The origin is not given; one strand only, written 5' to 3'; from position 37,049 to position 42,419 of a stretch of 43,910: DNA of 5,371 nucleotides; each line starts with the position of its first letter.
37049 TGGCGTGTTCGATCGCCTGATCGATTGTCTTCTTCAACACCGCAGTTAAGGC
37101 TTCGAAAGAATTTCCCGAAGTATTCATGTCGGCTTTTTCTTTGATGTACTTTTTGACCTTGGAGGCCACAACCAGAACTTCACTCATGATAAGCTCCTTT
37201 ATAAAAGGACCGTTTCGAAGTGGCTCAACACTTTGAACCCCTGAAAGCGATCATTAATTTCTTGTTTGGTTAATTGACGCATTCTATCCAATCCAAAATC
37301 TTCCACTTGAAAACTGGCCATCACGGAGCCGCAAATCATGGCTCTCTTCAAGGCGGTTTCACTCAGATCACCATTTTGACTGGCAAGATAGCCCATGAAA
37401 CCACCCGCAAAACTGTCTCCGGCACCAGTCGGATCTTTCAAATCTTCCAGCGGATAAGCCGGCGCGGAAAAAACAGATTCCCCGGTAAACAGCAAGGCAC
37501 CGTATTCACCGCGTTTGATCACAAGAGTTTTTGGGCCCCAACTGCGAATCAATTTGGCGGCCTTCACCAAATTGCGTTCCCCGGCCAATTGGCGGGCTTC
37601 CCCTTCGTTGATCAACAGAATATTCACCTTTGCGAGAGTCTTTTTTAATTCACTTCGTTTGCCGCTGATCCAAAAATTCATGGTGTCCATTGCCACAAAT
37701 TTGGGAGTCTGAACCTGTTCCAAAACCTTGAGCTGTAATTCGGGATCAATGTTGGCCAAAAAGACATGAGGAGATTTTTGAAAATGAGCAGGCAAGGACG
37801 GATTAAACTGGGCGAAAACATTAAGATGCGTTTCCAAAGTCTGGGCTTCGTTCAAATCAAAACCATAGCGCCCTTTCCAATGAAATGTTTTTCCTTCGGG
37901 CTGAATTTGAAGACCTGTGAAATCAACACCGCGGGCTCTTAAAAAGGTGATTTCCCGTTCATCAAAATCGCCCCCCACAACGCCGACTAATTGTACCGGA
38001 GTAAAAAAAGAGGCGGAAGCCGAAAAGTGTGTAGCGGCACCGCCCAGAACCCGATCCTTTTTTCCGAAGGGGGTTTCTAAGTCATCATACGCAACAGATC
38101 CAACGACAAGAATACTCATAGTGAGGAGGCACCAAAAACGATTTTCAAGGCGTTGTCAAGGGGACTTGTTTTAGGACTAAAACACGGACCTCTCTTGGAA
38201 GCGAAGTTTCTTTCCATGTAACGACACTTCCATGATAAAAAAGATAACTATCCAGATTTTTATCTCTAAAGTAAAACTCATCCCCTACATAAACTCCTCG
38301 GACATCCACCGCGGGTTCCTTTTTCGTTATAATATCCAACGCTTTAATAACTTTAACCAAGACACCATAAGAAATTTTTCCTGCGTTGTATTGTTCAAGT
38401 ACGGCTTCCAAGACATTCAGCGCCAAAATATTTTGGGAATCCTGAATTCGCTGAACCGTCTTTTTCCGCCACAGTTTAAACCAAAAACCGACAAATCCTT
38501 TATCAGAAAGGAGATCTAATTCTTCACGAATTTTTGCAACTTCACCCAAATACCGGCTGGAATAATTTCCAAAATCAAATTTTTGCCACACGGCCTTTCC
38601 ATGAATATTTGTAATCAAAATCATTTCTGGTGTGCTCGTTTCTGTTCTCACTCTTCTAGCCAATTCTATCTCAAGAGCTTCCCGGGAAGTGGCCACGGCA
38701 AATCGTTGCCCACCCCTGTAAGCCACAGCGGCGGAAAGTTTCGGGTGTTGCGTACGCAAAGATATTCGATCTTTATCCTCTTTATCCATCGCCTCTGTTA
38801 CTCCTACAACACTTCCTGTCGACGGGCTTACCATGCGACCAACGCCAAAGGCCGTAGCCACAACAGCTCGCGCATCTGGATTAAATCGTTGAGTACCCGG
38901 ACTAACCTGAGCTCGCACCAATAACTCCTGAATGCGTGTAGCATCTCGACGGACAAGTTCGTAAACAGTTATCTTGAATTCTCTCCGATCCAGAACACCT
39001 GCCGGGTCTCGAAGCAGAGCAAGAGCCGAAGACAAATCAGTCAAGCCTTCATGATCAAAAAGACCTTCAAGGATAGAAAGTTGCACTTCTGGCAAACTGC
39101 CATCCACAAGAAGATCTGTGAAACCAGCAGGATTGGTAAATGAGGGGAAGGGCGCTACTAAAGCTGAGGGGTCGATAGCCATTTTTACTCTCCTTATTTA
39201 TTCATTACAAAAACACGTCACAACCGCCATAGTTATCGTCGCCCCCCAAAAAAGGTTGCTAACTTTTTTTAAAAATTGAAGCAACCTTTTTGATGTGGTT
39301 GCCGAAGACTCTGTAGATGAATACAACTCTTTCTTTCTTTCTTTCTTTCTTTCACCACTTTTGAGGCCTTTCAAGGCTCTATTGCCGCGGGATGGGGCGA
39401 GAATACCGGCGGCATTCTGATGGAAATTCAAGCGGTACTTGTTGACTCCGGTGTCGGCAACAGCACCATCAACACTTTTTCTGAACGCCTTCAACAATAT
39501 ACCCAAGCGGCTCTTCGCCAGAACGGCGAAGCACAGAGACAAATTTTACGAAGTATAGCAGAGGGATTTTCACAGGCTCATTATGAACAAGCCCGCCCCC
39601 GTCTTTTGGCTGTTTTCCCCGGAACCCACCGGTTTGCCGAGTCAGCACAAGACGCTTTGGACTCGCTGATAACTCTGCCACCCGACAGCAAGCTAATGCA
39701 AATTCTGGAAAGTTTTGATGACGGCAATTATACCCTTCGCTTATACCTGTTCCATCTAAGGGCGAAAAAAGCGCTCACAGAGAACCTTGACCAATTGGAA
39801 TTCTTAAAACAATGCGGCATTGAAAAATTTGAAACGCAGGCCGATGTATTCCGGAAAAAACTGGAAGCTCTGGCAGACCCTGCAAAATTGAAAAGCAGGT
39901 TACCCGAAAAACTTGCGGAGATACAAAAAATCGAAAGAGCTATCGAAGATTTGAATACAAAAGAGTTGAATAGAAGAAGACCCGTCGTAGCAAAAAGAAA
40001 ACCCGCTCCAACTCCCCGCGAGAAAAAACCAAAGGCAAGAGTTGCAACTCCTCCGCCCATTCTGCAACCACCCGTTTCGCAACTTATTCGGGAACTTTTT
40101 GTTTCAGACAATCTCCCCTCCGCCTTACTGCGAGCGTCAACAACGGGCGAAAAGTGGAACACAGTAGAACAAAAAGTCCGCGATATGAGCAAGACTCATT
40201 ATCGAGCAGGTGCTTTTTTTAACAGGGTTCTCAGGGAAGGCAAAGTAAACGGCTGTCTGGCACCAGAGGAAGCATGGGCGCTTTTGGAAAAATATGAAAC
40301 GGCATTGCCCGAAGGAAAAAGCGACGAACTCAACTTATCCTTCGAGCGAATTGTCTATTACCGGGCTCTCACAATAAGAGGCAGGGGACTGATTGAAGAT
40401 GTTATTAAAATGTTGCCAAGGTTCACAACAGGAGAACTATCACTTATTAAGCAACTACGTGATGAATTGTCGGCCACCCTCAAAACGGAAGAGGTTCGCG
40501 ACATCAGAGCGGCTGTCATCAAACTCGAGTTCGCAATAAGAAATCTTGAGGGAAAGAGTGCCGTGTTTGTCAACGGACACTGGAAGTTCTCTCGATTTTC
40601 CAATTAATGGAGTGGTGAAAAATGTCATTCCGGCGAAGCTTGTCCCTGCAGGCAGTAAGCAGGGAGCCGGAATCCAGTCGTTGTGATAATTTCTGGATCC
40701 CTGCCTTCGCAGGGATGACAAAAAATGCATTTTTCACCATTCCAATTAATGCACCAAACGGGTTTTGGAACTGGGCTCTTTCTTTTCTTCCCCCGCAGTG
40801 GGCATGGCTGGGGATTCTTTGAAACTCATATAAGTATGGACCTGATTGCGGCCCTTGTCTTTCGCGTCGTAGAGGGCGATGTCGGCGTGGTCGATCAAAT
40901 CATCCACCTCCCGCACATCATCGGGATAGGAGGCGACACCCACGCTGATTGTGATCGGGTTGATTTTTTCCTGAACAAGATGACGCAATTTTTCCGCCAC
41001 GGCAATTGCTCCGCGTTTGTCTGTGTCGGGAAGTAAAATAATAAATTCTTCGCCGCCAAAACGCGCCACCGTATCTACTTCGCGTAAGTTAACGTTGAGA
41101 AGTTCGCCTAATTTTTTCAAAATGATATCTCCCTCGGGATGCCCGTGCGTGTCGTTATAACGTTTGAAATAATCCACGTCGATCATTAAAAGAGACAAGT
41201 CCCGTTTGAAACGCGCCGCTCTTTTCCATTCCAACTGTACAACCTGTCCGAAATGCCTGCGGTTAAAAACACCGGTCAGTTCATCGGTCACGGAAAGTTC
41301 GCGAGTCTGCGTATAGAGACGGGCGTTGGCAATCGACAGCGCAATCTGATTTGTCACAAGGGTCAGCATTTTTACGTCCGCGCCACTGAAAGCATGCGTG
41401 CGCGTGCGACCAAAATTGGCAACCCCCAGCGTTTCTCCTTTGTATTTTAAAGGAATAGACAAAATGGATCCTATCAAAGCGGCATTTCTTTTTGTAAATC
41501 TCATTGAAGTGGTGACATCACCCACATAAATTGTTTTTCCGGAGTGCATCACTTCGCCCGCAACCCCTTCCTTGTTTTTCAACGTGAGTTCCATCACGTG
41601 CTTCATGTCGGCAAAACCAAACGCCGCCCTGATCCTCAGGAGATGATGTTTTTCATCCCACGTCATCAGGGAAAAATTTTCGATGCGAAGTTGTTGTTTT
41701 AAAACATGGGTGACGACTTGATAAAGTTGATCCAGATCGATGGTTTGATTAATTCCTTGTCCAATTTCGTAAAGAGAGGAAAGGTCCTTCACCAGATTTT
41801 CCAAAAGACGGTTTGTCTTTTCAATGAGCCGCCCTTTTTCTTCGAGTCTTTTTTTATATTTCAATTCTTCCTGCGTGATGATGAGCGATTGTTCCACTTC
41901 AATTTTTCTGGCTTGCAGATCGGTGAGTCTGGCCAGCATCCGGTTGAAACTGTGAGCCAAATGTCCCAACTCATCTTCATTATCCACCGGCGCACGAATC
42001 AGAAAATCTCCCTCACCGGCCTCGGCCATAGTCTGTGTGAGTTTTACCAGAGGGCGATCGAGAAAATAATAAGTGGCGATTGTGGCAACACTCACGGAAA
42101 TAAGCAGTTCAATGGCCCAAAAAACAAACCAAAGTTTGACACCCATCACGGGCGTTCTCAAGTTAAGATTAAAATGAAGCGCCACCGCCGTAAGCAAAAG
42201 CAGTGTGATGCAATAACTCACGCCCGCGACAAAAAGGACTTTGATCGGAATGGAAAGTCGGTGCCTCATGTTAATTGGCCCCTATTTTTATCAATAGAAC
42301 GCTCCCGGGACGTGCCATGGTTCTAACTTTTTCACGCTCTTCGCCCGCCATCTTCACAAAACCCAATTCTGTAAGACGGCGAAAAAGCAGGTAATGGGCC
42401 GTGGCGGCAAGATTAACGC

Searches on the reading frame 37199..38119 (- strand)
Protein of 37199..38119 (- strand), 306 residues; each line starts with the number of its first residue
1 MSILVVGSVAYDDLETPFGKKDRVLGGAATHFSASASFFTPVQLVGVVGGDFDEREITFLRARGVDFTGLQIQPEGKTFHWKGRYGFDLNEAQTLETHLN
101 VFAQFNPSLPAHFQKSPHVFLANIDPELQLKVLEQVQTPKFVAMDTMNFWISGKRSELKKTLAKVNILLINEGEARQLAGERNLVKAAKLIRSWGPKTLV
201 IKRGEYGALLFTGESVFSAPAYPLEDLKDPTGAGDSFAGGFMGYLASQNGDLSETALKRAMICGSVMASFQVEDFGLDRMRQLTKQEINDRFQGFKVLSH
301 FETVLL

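Call 17: search_protein_families(library=pfam, proteins=[window:37199-38119:-], max_evalue=0.001)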
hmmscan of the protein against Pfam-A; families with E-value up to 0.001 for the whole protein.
window:37199-38119:- (306 aa): 1 family
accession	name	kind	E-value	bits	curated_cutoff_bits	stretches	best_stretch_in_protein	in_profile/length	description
PF00294.29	PfkB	-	4e-27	95.8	25.8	1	25-268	35-290/302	pfkB family carbohydrate kinase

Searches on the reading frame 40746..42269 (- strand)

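Call 17: search_protein_families(library=pfam, proteins=[window:40746-42269:-], max_evalue=0.001)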
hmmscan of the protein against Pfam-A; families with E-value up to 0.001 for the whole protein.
window:40746-42269:- (507 aa): 5 families
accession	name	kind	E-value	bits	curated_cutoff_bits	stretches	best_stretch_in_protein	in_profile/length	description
PF00990.26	GGDEF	-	3.7e-45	154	23.8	1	327-476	2-161/161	Diguanylate cyclase, GGDEF domain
PF13185.12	GAF_2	-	1.1e-15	58.5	28.6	1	177-313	2-135/136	GAF domain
PF13492.12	GAF_3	-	1.2e-12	48.8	27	1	178-315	1-129/129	GAF domain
PF00672.30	HAMP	-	2.1e-12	47.6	25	1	72-116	8-52/53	HAMP domain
PF01590.32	GAF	-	9e-12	46.1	22.4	1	178-313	1-133/133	GAF domain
